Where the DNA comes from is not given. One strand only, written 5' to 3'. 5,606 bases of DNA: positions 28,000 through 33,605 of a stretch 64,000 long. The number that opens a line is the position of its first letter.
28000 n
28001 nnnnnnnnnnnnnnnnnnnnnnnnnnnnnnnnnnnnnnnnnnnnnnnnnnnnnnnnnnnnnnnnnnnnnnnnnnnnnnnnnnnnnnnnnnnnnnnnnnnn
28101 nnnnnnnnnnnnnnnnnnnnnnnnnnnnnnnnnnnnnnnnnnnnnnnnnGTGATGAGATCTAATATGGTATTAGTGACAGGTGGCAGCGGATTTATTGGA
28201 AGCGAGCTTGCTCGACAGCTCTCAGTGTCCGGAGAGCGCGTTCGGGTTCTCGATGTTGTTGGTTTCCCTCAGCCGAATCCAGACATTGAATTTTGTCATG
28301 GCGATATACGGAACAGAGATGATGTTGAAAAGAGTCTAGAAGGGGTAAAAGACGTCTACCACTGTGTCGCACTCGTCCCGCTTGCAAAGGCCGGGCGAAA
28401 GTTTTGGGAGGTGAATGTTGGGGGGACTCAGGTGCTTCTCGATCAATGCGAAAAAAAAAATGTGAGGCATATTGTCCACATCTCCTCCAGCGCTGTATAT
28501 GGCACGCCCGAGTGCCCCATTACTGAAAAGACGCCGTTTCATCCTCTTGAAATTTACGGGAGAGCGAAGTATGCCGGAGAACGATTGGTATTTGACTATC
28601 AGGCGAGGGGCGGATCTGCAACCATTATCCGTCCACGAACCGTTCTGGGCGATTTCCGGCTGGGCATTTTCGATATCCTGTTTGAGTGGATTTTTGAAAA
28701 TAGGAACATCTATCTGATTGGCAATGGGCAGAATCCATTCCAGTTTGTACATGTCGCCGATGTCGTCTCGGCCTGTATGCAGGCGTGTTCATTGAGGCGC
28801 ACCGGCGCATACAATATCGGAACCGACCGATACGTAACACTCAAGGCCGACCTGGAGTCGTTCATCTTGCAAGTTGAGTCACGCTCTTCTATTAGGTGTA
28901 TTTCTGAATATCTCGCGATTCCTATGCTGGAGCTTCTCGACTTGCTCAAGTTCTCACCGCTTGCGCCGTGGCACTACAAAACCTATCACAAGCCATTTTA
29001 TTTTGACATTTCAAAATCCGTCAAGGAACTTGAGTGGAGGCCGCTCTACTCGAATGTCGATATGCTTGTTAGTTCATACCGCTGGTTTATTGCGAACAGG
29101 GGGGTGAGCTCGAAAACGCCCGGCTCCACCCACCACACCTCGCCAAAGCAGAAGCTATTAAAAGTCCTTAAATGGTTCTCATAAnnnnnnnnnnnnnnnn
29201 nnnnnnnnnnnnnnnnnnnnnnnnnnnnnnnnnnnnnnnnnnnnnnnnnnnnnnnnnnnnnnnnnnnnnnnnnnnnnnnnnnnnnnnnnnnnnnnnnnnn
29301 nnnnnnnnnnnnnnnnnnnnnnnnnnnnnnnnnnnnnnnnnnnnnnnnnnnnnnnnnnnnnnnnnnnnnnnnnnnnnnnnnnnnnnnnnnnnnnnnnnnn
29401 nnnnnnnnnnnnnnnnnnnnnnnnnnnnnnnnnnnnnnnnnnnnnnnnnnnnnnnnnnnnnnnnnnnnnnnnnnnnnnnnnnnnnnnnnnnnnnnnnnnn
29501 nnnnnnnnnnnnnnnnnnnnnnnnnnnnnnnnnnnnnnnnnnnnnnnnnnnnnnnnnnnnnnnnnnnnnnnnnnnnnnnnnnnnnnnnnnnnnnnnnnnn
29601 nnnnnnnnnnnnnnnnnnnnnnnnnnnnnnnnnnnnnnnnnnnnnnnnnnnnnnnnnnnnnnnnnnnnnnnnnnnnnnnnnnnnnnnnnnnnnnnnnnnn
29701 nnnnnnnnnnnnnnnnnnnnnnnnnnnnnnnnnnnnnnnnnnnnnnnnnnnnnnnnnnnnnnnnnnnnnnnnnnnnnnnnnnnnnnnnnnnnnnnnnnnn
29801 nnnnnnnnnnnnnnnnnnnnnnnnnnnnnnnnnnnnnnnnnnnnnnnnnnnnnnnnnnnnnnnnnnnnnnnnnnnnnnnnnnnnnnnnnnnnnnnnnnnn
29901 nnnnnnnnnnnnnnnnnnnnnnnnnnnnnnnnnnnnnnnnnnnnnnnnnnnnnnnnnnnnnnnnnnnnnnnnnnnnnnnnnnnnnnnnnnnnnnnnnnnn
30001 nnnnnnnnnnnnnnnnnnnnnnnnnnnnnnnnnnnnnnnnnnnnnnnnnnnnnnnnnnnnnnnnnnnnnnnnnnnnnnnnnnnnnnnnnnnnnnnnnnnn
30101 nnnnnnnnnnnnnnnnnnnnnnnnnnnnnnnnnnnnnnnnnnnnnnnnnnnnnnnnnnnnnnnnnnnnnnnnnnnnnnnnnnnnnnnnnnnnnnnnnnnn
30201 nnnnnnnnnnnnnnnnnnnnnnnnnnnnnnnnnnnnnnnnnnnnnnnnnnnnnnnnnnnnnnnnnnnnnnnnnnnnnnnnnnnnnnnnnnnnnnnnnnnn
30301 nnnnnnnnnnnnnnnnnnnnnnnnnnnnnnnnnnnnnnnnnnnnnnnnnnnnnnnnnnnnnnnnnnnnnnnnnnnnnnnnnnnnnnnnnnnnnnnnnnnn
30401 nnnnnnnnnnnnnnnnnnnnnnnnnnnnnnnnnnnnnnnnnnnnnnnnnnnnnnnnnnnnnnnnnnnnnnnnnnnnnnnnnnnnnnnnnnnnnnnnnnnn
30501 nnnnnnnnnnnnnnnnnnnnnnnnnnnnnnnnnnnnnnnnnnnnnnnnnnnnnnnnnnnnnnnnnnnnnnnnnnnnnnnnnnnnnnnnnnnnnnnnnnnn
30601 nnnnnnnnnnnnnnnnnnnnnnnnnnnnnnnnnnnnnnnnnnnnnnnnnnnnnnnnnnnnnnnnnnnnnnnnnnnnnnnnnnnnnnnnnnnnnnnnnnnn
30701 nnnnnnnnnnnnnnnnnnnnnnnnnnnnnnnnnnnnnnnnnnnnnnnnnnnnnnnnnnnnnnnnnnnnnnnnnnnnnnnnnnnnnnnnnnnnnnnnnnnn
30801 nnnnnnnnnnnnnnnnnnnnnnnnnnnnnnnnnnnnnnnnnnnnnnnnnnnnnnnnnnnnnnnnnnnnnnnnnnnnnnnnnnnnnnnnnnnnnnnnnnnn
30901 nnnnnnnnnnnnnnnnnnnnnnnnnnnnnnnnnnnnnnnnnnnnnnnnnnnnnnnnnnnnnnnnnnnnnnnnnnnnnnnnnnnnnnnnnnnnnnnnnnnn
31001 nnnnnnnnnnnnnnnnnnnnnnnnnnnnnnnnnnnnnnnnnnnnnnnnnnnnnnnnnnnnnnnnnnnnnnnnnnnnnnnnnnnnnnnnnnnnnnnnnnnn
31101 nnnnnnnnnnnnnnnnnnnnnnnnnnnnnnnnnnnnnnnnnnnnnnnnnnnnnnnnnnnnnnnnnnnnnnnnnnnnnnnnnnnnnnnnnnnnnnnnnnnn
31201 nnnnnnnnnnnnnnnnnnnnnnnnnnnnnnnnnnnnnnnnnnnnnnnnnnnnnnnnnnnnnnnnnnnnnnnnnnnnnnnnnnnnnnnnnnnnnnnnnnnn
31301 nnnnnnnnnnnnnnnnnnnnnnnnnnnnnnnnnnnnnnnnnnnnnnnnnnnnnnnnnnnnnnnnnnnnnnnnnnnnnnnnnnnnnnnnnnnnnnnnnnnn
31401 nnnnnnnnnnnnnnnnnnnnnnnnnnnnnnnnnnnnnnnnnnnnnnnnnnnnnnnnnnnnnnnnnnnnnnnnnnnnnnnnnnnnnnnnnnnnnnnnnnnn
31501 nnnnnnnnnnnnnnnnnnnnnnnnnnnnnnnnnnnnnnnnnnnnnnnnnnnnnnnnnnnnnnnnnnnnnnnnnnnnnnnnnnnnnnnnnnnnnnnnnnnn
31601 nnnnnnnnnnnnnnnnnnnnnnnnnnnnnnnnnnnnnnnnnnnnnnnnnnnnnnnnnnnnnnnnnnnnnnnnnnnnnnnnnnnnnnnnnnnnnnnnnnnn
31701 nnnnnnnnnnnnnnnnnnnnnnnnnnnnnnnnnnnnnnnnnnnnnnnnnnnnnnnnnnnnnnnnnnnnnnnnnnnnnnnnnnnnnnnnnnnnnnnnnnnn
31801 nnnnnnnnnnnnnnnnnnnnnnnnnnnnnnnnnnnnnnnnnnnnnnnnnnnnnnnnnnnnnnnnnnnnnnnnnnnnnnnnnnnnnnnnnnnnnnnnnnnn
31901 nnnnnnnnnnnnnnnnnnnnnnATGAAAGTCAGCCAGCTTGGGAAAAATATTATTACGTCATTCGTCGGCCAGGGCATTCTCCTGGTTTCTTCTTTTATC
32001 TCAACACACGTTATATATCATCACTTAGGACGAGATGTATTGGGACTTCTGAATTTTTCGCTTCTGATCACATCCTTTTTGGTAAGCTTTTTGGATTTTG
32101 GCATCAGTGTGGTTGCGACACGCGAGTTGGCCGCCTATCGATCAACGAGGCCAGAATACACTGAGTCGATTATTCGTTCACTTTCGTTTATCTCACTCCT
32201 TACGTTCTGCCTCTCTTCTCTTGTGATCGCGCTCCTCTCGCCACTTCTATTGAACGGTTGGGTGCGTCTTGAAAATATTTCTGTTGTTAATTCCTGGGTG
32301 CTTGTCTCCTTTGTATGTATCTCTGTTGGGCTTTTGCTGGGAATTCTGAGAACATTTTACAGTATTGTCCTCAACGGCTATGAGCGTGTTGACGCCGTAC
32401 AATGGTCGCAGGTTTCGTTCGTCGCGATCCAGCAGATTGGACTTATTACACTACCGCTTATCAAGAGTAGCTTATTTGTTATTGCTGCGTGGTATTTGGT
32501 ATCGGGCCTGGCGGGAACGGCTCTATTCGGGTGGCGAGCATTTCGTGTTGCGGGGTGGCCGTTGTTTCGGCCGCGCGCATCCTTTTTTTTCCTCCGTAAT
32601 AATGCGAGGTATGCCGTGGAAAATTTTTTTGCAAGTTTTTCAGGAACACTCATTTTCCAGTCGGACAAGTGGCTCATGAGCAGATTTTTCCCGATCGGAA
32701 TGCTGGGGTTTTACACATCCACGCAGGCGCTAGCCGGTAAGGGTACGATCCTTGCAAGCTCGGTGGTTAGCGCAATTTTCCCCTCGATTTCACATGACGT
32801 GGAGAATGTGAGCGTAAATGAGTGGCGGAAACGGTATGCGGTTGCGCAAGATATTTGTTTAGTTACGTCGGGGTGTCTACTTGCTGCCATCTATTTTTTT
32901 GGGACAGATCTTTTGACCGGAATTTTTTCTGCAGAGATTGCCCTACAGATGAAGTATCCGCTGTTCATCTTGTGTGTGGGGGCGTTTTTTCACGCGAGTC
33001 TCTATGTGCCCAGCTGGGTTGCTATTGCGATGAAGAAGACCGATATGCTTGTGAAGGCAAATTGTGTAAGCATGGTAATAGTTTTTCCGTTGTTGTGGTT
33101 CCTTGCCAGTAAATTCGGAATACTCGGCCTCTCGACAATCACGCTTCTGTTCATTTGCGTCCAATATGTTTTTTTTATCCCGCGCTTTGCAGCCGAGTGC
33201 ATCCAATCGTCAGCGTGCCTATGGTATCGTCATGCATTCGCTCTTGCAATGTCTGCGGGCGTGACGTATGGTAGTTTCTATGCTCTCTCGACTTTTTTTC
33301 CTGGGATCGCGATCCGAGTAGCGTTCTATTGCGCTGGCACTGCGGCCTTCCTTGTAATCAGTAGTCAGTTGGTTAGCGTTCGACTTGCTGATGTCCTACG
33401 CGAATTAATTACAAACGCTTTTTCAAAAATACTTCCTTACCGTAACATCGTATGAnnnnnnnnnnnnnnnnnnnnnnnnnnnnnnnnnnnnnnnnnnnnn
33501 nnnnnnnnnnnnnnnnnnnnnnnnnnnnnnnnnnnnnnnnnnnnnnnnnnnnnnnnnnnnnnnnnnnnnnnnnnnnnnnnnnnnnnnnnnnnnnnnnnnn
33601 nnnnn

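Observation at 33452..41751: Two paralogous sugar C-methyltransferases embedded in a CDP-type (rfbF-rfbG) 6-deoxy sugar operon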

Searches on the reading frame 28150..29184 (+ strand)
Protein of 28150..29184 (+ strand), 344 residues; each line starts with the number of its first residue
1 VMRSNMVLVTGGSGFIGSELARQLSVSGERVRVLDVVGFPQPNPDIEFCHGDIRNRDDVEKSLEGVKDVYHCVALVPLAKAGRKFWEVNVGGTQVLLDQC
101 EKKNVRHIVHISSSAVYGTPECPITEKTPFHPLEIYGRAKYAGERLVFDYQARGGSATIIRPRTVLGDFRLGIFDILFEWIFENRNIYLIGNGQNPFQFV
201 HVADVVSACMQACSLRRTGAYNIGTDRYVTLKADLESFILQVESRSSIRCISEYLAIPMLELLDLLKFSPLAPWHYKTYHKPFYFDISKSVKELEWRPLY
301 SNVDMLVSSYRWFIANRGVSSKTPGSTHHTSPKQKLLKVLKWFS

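Call 4: search_protein_families(library=pfam, proteins=[window:28150-29184:+], max_evalue=0.01)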
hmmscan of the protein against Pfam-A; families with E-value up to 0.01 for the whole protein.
window:28150-29184:+ (344 aa): 9 families
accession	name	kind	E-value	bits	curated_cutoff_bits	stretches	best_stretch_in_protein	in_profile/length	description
PF01370.27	Epimerase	-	1.7e-42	145.9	20.9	1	7-224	1-240/240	NAD dependent epimerase/dehydratase family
PF16363.11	GDP_Man_Dehyd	-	3.2e-27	96.3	27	1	8-301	1-324/332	GDP-mannose 4,6 dehydratase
PF01073.25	3Beta_HSD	-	2.5e-22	79.7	22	1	8-212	1-228/280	3-beta hydroxysteroid dehydrogenase/isomerase family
PF04321.23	RmlD_sub_bind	-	1.4e-17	64.2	27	1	6-225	2-214/287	RmlD substrate binding domain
PF07993.18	NAD_binding_4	-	7.7e-15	55.2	20.1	1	57-175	80-217/258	Male sterility protein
PF02719.21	Polysacc_synt_2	-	8.1e-10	38.8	20.2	1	7-114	1-129/293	Polysaccharide biosynthesis protein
PF13460.12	NAD_binding_10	-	3.2e-09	37.4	27.2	1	11-163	1-144/184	NAD(P)H-binding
PF08659.16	KR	-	0.0014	19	22.6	0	7-30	3-26/180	KR domain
PF00106.31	adh_short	-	0.0017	18.3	26.6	1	6-91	2-88/195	short chain dehydrogenase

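Call 6: search_protein_families(library=ncbifam, proteins=[window:28150-29184:+], max_evalue=0.001)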
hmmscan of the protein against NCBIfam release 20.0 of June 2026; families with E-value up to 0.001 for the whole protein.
window:28150-29184:+ (344 aa): 32 families (the best 25 are shown)
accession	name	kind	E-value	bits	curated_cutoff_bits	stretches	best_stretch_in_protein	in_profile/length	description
TIGR03466.1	HpnA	hypoth_equivalog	1.9e-30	105.9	367.65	1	6-316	2-324/327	hopanoid-associated sugar epimerase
NF052578.1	StrlDmthSdmBMthl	equivalog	3.2e-26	92.9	600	1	7-235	3-238/328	sterol demethylase protein SdmB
TIGR01179.1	galE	equivalog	2.9e-25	88.8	262.3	1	7-153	2-162/332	UDP-glucose 4-epimerase GalE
TIGR04180.1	EDH_00030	hypoth_equivalog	1.2e-23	83.7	475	1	7-239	1-253/297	NAD-dependent 4,6-dehydratase LegB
TIGR01181.1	dTDP_gluc_dehyt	equivalog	6.9e-22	77.9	365.1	1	7-318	2-316/321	dTDP-glucose 4,6-dehydratase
NF042422.1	oxyalk_red_OleD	equivalog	6.9e-19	68.4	580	1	7-226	3-228/329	2-alkyl-3-oxoalkanoate reductase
TIGR02197.1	heptose_epim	equivalog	2e-17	63.4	274.6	1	7-149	1-151/316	ADP-glyceromanno-heptose 6-epimerase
NF042423.1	oxyalk_red_Shew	equivalog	2e-17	63.3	580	1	4-174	8-183/331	2-alkyl-3-oxoalkanoate reductase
NF043036.1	ErythonDh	equivalog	6.7e-17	61.7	325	1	7-154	3-167/321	D-erythronate dehydrogenase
TIGR01746.1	Thioester-redct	subfamily_domain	2.6e-15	56.5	213.35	1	64-174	87-204/371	thioester reductase domain-containing protein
NF007956.0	PRK10675.1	subfamily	2.2e-13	50.1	394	1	6-152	2-165/338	UDP-glucose 4-epimerase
TIGR01214.1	rmlD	equivalog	3.6e-12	46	224.05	1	7-165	2-150/285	dTDP-4-dehydrorhamnose reductase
TIGR01777.1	yfcH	hypoth_equivalog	1.2e-09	38.2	207.35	1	7-232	1-231/292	TIGR01777 family oxidoreductase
NF005539.0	PRK07201.1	equivalog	8.4e-09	34.7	549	1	8-175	4-187/657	SDR family oxidoreductase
NF007582.0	PRK10217.1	equivalog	3.5e-08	32.9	698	1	99-318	120-336/355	dTDP-glucose 4,6-dehydratase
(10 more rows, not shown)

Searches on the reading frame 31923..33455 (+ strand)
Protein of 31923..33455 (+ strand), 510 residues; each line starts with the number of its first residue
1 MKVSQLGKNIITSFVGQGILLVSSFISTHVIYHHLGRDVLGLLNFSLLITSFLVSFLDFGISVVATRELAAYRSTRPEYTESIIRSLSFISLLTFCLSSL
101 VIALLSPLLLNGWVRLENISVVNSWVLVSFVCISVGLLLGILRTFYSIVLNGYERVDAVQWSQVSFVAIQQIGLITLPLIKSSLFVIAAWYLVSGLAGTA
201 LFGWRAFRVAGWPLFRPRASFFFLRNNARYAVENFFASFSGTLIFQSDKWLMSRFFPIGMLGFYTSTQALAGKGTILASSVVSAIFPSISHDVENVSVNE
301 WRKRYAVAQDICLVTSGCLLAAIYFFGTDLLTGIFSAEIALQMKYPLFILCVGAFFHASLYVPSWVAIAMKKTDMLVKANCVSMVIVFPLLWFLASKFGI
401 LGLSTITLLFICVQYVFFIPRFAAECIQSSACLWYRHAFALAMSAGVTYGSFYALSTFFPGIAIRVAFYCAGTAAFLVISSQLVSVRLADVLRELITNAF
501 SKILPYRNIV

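Call 4: search_protein_families(library=pfam, proteins=[window:31923-33455:+], max_evalue=0.01)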
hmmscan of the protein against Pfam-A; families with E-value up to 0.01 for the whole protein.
window:31923-33455:+ (510 aa): 1 family
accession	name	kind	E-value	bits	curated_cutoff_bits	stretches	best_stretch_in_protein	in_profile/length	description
PF01943.22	Polysacc_synt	-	9.8e-18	65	28.2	1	6-290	1-271/274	Polysaccharide biosynthesis protein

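Call 6: search_protein_families(library=ncbifam, proteins=[window:31923-33455:+], max_evalue=0.001)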
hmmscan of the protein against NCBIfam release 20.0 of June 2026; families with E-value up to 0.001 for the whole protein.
window:31923-33455:+ (510 aa): 0 families
